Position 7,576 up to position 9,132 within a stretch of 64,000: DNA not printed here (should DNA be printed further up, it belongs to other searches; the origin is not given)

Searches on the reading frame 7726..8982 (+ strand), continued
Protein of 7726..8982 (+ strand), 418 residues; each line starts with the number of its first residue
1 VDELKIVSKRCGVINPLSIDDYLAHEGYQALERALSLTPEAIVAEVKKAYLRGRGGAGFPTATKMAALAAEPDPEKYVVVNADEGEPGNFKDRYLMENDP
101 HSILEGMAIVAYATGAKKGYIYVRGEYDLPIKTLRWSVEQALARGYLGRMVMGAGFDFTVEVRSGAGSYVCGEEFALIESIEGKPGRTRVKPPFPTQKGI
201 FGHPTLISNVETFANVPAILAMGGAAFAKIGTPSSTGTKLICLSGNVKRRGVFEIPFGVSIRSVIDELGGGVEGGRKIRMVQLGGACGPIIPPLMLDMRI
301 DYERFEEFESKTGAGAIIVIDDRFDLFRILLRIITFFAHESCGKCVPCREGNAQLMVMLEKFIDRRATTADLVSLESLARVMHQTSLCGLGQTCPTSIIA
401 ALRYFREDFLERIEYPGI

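Call 66: find_encoding_contigs(protein=P0082, flank=6000, max_places=1)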
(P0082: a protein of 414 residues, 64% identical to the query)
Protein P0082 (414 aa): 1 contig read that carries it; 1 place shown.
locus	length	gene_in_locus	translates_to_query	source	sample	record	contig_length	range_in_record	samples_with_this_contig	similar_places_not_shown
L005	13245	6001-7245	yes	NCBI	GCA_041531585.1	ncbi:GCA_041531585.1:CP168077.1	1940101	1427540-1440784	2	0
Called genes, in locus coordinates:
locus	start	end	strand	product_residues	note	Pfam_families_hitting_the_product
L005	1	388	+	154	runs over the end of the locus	PF22747:Zn_ribbon_DUF2089, PF09862:DUF2089, PF22746:SHOCT-like_DUF2089-C (weak)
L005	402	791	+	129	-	PF22746:SHOCT-like_DUF2089-C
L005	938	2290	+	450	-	PF01938:TRAM (weak), PF05958:tRNA_U5-meth_tr, PF02005:TRM (weak), PF03602:Cons_hypoth95 (weak), PF05175:MTS, PF09445:Methyltransf_15, PF13649:Methyltransf_25 (weak), PF13847:Methyltransf_31, +1 more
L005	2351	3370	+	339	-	PF01210:NAD_Gly3P_dh_N (weak), PF02558:ApbA, PF03446:NAD_binding_2 (weak), PF08546:ApbA_C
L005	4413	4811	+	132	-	PF08818:DUF1801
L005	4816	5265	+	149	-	-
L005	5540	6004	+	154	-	PF01257:2Fe-2S_thioredx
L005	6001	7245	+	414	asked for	PF01512:Complex1_51K, PF10589:NADH_4Fe-4S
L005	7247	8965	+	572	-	PF13510:Fer2_4, PF10588:NADH-G_4Fe-4S_3, PF13183:Fer4_8 (weak), PF14697:Fer4_21 (weak), PF22117:Fer4_Nqo3, PF12838:Fer4_7, PF02906:Fe_hyd_lg_C, PF02256:Fe_hyd_SSU, +5 more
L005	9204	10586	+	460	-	PF01212:Beta_elim_lyase, PF05889:SepSecS (weak)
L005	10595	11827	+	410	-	PF02274:ADI, PF19420:DDAH_eukar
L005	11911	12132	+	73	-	PF17253:DUF5320 (weak)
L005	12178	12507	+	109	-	PF02579:Nitro_FeMo-Co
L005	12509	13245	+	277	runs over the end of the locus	PF01656:CbiA, PF10609:ParA (faint), PF13614:AAA_31 (faint), PF12838:Fer4_7 (faint), PF13484:Fer4_16 (faint), PF14697:Fer4_21, PF13187:Fer4_9 (weak), PF00037:Fer4 (weak), +4 more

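Call 79: list_cluster_members(proteins=[P0095, P0007])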
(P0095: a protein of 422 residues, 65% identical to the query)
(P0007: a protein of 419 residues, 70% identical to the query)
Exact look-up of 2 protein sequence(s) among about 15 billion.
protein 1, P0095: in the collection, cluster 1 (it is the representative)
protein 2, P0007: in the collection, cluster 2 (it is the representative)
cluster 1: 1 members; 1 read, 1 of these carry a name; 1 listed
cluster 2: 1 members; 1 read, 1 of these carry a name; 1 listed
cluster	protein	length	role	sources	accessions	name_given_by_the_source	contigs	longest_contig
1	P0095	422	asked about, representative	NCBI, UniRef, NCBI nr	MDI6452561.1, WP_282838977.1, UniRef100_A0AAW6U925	complex I 51 kDa subunit family protein [Peloplasma aerotolerans] | NADH-ubiquinone oxidoreductase-F iron-sulfur binding region domain-containing protein n=1 ... | NADH-ubiquinone oxidoreductase-F iron-sulfur binding region domain-containing protein ...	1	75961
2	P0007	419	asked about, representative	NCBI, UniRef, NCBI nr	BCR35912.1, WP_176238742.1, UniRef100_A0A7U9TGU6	complex I 51 kDa subunit family protein [Mariniplasma anaerobium] | NADH-ubiquinone oxidoreductase 51kDa subunit iron-sulphur binding domain-containing ... | NADH-ubiquinone oxidoreductase-F iron-sulfur binding region domain-containing protein ...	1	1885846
